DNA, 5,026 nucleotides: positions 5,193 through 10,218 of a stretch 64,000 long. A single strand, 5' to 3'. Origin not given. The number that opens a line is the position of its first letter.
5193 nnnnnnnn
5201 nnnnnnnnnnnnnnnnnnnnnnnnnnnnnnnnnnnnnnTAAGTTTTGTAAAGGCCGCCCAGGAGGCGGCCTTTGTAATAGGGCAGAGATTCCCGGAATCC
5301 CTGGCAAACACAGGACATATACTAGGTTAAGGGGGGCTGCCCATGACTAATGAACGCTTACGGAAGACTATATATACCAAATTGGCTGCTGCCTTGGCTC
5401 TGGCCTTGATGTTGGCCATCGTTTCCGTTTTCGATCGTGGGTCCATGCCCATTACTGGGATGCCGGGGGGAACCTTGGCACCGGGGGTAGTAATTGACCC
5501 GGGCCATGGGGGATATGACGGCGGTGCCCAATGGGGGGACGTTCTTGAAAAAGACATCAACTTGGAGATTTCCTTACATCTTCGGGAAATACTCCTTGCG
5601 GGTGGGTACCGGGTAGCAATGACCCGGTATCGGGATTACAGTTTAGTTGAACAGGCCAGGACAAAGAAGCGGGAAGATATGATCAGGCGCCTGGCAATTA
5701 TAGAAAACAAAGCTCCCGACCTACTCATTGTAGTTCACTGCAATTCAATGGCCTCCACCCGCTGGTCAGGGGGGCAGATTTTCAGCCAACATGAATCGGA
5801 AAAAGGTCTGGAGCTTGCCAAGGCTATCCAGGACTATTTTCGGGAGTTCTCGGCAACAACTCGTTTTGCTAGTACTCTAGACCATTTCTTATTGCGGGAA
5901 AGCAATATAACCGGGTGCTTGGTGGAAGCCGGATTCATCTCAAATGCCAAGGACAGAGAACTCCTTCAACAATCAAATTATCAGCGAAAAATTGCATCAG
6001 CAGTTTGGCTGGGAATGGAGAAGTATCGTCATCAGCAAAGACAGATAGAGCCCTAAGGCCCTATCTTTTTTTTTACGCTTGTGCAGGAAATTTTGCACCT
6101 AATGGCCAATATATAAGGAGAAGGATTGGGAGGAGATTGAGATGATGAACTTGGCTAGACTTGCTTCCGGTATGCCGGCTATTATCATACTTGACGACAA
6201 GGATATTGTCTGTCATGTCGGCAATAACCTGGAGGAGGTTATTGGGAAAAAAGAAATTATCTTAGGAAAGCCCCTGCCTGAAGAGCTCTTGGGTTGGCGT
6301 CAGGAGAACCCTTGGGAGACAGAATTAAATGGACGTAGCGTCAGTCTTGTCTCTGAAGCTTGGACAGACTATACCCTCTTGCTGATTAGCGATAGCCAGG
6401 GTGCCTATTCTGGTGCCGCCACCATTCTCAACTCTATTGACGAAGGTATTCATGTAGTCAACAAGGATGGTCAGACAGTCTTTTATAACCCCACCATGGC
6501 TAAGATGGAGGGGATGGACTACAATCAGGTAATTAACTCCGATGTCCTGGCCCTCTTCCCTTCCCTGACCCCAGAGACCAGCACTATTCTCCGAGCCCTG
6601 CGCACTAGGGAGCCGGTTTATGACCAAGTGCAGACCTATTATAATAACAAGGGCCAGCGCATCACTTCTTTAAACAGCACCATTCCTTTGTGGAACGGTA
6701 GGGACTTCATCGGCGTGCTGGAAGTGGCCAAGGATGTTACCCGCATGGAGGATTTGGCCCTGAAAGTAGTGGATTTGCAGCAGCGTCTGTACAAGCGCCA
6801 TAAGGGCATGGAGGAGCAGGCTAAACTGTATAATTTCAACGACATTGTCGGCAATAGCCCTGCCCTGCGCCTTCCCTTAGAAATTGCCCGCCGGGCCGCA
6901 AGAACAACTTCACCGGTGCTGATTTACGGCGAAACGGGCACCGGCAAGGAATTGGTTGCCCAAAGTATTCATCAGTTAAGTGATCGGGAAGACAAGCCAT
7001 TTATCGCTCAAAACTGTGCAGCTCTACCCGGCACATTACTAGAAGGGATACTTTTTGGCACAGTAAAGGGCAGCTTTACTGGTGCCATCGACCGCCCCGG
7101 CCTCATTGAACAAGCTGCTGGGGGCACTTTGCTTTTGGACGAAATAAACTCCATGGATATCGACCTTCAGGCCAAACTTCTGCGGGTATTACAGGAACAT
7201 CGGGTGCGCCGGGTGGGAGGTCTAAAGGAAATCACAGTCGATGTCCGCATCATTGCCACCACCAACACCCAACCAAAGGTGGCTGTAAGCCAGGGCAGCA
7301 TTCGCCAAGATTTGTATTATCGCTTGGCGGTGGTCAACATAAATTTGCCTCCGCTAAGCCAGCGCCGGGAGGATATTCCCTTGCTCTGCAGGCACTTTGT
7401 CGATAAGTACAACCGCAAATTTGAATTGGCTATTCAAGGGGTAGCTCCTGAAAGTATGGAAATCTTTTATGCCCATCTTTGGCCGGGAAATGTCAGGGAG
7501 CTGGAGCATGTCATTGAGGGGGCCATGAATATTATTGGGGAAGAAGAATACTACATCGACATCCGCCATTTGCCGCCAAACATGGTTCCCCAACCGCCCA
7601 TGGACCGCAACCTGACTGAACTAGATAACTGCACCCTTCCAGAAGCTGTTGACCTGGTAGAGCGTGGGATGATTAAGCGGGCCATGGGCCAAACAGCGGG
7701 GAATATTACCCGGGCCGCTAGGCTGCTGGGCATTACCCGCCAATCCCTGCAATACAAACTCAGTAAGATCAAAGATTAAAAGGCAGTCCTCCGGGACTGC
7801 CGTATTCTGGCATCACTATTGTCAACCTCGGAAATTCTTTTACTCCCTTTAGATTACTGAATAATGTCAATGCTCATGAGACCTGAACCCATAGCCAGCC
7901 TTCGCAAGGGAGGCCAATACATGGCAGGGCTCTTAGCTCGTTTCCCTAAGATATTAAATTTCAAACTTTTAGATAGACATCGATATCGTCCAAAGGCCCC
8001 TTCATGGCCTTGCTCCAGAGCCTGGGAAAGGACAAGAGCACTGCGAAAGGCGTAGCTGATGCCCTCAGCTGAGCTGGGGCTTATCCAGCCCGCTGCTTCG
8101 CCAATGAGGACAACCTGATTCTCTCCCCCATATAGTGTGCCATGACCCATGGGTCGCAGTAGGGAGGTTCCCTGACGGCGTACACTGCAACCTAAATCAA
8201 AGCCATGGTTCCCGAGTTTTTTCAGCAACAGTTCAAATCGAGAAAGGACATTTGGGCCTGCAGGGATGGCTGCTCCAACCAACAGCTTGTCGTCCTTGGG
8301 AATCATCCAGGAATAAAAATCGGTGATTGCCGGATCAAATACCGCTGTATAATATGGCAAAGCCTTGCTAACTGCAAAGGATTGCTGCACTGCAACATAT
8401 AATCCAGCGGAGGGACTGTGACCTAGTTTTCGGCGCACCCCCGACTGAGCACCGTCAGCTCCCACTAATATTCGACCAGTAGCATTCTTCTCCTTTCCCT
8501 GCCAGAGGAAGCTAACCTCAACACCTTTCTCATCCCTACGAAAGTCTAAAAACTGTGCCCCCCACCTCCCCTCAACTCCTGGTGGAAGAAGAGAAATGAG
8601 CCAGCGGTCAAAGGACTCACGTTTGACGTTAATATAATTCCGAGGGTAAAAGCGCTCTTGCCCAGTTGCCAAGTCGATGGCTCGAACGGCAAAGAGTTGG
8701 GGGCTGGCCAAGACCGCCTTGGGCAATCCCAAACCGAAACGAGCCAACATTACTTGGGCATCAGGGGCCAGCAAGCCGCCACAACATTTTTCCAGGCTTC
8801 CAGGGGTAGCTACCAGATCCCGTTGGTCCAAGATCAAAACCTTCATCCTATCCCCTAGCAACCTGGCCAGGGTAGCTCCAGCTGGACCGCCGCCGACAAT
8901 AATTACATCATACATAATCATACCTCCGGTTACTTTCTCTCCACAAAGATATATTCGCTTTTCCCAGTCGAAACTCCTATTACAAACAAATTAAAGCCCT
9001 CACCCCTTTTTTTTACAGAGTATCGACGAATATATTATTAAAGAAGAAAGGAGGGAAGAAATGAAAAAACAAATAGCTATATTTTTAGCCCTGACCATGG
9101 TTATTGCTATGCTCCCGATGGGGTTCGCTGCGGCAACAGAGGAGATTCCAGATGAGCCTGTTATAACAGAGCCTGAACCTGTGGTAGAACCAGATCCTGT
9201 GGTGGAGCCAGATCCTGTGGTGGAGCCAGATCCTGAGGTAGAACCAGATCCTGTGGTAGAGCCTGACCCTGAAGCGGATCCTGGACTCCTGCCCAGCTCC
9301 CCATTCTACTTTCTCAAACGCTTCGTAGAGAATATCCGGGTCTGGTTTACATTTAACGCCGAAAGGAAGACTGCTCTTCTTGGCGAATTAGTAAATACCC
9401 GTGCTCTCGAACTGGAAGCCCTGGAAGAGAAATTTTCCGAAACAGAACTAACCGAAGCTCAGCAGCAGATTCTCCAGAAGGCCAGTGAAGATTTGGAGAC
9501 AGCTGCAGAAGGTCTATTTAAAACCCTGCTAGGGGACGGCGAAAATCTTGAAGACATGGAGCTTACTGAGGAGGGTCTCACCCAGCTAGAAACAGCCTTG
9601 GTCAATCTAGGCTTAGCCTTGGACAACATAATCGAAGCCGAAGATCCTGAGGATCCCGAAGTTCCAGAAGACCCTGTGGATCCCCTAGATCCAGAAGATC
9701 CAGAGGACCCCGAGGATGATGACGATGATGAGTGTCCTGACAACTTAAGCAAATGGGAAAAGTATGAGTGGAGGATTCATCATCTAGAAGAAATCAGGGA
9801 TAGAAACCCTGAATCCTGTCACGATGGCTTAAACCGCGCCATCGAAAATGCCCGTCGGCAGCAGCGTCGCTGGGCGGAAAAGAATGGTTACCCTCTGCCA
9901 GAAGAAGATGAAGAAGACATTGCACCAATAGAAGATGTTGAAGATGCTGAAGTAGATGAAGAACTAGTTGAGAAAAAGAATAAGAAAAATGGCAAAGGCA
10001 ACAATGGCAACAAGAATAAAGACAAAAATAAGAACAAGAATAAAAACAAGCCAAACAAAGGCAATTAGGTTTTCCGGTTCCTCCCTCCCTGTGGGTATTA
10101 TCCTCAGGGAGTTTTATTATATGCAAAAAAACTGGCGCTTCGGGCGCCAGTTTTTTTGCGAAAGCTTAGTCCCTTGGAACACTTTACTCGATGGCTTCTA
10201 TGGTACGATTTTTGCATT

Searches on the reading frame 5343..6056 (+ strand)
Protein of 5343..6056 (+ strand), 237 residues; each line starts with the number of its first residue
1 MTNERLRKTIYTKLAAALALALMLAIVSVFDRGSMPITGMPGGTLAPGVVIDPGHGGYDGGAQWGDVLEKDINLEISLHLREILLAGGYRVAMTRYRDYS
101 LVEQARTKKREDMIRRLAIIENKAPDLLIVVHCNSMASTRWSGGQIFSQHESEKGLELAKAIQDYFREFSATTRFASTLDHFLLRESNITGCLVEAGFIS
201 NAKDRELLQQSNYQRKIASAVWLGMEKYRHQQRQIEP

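Call 40: search_protein_families(library=ncbifam, max_evalue=1e-10, proteins=[window:5343-6056:+])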
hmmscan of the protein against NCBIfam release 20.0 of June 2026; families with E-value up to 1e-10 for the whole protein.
window:5343-6056:+ (237 aa): 4 families
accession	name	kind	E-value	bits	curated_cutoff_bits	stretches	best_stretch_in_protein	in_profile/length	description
TIGR02883.1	spore_cwlD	equivalog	6.9e-53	179.5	221.55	1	49-228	3-189/189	N-acetylmuramoyl-L-alanine amidase CwlD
NF007652.1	PRK10319.1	equivalog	3.7e-14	52.6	400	0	49-150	60-153/291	N-acetylmuramoyl-L-alanine amidase AmiA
NF038267.1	amidase_AmiC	exception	2.3e-13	49.6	700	0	49-149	189-281/407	N-acetylmuramoyl-L-alanine amidase AmiC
NF007751.0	PRK10431.1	equivalog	3.6e-13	48.9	532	0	183-229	370-416/445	N-acetylmuramoyl-L-alanine amidase AmiB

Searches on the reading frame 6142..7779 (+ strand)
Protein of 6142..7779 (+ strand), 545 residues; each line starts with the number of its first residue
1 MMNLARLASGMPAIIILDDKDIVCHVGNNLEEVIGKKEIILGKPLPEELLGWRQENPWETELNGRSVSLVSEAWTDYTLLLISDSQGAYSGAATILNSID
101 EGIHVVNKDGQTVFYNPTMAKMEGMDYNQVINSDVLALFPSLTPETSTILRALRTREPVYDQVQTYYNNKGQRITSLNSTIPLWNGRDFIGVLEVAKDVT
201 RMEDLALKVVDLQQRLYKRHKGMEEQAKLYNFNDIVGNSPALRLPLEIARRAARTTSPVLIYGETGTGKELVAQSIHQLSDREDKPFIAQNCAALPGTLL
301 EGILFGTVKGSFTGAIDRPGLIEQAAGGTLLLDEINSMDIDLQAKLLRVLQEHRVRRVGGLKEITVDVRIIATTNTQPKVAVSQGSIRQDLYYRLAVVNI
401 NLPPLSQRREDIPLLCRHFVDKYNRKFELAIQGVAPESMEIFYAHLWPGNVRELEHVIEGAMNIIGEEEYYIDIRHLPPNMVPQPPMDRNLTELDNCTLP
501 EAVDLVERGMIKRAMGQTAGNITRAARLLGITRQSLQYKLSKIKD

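Call 5: search_protein_families(library=ncbifam, proteins=[window:6142-7779:+])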
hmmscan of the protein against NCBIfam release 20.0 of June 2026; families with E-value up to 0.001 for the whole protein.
window:6142-7779:+ (545 aa): 35 families (the best 25 are shown)
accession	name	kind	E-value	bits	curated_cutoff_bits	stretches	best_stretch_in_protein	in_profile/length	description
NF041552.1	TF_PrdR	equivalog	1.7e-111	373.4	795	1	92-542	136-575/577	sigma-54 dependent transcriptional regulator PrdR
TIGR01817.1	nifA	equivalog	7.2e-90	302.2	528.85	1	210-542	174-526/534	nif-specific transcriptional activator NifA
NF008469.0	PRK11361.1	equivalog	5.3e-87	292.4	714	1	206-541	119-452/461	acetoacetate metabolism transcriptional regulator AtoC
TIGR02915.1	PEP_resp_reg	equivalog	4.7e-86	289.4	502.6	1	216-541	122-440/445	PEP-CTERM-box response regulator transcription factor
NF003451.0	PRK05022.1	equivalog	1.6e-85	287.8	476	1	208-537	164-502/512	nitric oxide reductase transcriptional regulator NorR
TIGR01818.1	ntrC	equivalog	1.5e-83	281.2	558.6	1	221-541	122-461/463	nitrogen regulation protein NR(I)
NF050807.1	TransRegFlbDCaul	equivalog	4.4e-82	276.3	750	1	233-544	118-439/454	sigma-54-dependent transcriptional regulator FlbD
NF007689.0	PRK10365.1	equivalog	3.7e-79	266.6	760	1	230-542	136-441/441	sigma-54-dependent response regulator transcription factor ZraR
NF038308.1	RNA_repair_RtcR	equivalog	8.2e-79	265.8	650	1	210-541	153-514/530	RNA repair transcriptional activator RtcR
NF041906.1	V4R_TF_MobR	exception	9e-79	265.4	999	1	205-542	203-543/544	phenol degradation transcriptional regulator MobR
NF051870.1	NAssimRespRegNtrX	equivalog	2.9e-76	257.2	600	1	223-541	129-448/452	nitrogen assimilation response regulator NtrX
TIGR02329.1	propionate_PrpR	equivalog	8.8e-73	245.7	499.2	1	203-540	179-524/526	propionate catabolism operon regulatory protein PrpR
NF011695.0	PRK15115.1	equivalog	9.6e-73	245.4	763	1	233-540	135-432/445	two-component system response regulator GlrR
TIGR02974.1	phageshock_pspF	equivalog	3.5e-70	236.9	443.55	1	235-483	1-251/336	phage shock protein operon transcriptional activator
NF008176.1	PRK10923.1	equivalog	6.1e-70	236.1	620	1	212-462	117-368/469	nitrogen regulation protein NR(I)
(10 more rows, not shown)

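Call 6: search_protein_families(library=pfam, proteins=[window:6142-7779:+])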
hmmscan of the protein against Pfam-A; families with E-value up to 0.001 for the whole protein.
window:6142-7779:+ (545 aa): 11 families
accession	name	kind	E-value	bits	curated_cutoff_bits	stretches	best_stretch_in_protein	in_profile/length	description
PF00158.32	Sigma54_activat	-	1.5e-62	210.6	20.2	1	235-400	1-167/168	Sigma-54 interaction domain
PF25601.1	AAA_lid_14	-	1.6e-22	79.6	27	1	407-489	2-82/87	AAA+ ATPase lid domain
PF14532.12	Sigma54_activ_2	-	1.2e-21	77.9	25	1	251-405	16-138/138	Sigma-54 interaction domain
PF02954.25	HTH_8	-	1.6e-12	47.4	22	1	504-542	3-41/42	Bacterial regulatory protein, Fis family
PF07728.20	AAA_5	-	2.4e-09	37.8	22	1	258-391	1-135/139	AAA domain (dynein-related subfamily)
PF08448.16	PAS_4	-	3.2e-09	37.4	23.1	1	96-201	1-107/110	PAS fold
PF13426.13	PAS_9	-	1.7e-08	35.1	27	1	101-200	2-102/103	PAS domain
PF00989.32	PAS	-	1.9e-06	28.3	22.6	1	94-159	5-72/113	PAS fold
PF07724.20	AAA_2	-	3.2e-05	24.5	27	1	257-380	4-129/166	AAA domain (Cdc48 subfamily)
PF01078.27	Mg_chelatase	-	0.00018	21.4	20.3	0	314-378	94-160/207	Magnesium chelatase, subunit ChlI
PF13556.12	HTH_30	-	0.00032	20.9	27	1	517-544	10-37/59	PucR C-terminal helix-turn-helix domain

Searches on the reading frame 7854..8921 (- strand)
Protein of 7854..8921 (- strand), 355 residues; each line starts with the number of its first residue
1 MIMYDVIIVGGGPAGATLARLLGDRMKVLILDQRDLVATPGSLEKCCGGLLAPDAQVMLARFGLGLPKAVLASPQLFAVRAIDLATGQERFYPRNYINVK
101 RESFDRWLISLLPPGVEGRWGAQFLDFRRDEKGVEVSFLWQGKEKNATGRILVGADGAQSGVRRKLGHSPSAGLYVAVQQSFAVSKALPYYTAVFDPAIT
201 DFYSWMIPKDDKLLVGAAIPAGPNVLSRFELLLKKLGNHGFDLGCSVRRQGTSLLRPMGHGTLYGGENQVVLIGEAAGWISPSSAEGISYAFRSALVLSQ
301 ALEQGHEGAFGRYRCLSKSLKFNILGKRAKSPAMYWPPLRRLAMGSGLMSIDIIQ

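Call 5: search_protein_families(library=ncbifam, proteins=[window:7854-8921:-])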
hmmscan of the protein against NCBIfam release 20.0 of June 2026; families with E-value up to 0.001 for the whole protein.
window:7854-8921:- (355 aa): 45 families (the best 25 are shown)
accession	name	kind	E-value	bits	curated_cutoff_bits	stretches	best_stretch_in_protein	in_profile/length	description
NF008519.0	PRK11445.1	equivalog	1.4e-111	373.2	303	1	2-354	2-352/355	FAD-binding protein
TIGR02032.1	GG-red-SF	subfamily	8.9e-35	120.8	158.8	1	4-296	1-291/297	geranylgeranyl reductase family protein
TIGR02023.1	BchP-ChlP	subfamily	5.9e-28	98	343.3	1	4-307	1-303/388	geranylgeranyl diphosphate reductase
TIGR01988.1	Ubi-OHases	subfamily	1.7e-12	46.9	224.65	1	5-37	1-35/387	ubiquinone biosynthesis hydroxylase, UbiH/UbiF/VisC/COQ6 family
NF004829.0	PRK06183.1-3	subfamily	9.1e-12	44.5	390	2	3-34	8-40/520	bifunctional 3-(3-hydroxy-phenyl)propionate/3-hydroxycinnamic acid hydroxylase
TIGR02028.1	ChlP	equivalog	3.4e-11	42.5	505.3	1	151-306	151-308/398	geranylgeranyl reductase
NF004832.0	PRK06184.1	subfamily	1.3e-10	40.7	476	1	115-167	126-178/506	hypothetical protein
NF005313.0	PRK06847.1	subfamily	1.6e-10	40.5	372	0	97-166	102-169/375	hypothetical protein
TIGR01984.1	UbiH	equivalog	9.4e-10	37.8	392.2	0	5-39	1-37/382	2-octaprenyl-6-methoxyphenyl hydroxylase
NF005788.0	PRK07608.1-3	equivalog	1.1e-09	37.6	478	0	4-34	3-34/388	UbiH/UbiF family hydroxylase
NF004780.0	PRK06126.1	subfamily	1.7e-09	36.5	445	1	116-181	143-210/552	hypothetical protein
NF004831.0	PRK06183.1-5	equivalog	3.8e-09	35.5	546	1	5-35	10-41/568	bifunctional 3-(3-hydroxy-phenyl)propionate/3-hydroxycinnamic acid hydroxylase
NF004828.0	PRK06183.1-2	equivalog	4.7e-09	35.1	853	1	4-36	13-46/568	bifunctional 3-(3-hydroxy-phenyl)propionate/3-hydroxycinnamic acid hydroxylase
NF004356.0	PRK05732.1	equivalog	5.4e-09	35.4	384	0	3-21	3-21/395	2-octaprenyl-6-methoxyphenyl hydroxylase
NF005612.0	PRK07364.1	equivalog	1.2e-08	33.8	487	0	122-168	143-189/415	FAD-dependent hydroxylase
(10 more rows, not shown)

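Call 6: search_protein_families(library=pfam, proteins=[window:7854-8921:-])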
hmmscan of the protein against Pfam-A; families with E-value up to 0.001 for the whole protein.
window:7854-8921:- (355 aa): 5 families
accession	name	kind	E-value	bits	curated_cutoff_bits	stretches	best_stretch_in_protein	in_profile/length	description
PF01494.25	FAD_binding_3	-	4.9e-13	49.5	22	1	4-169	2-170/349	FAD binding domain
PF05834.18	Lycopene_cycl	-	1e-06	28.5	23.4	1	5-304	1-292/380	Lycopene cyclase protein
PF01266.30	DAO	-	1.1e-06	28.8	27.9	1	5-42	1-42/353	FAD dependent oxidoreductase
PF13450.12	NAD_binding_8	-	0.00025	21.7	21.9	1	8-35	1-29/68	NAD(P)-binding Rossmann-like domain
PF01946.23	Thi4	-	0.00039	20.2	26.2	1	3-34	17-50/235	Thi4 family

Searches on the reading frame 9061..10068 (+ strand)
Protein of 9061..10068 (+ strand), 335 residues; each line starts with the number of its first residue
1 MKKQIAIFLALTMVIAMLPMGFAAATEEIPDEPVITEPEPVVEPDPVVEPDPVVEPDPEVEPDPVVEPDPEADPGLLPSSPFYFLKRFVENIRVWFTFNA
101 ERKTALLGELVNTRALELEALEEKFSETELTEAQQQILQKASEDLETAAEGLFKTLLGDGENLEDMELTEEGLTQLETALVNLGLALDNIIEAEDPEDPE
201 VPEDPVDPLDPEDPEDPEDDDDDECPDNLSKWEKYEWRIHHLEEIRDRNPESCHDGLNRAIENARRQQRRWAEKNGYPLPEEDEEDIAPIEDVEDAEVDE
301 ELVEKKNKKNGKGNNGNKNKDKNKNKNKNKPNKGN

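Call 5: search_protein_families(library=ncbifam, proteins=[window:9061-10068:+])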
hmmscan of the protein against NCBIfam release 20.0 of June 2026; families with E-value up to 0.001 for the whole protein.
window:9061-10068:+ (335 aa): 0 families

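Call 6: search_protein_families(library=pfam, proteins=[window:9061-10068:+])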
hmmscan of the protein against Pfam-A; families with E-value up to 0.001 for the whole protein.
window:9061-10068:+ (335 aa): 1 family
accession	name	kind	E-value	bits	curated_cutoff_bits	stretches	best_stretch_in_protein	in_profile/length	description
PF18915.5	DUF5667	-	4e-13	50.1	27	1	75-154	1-76/99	Domain of unknown function (DUF5667)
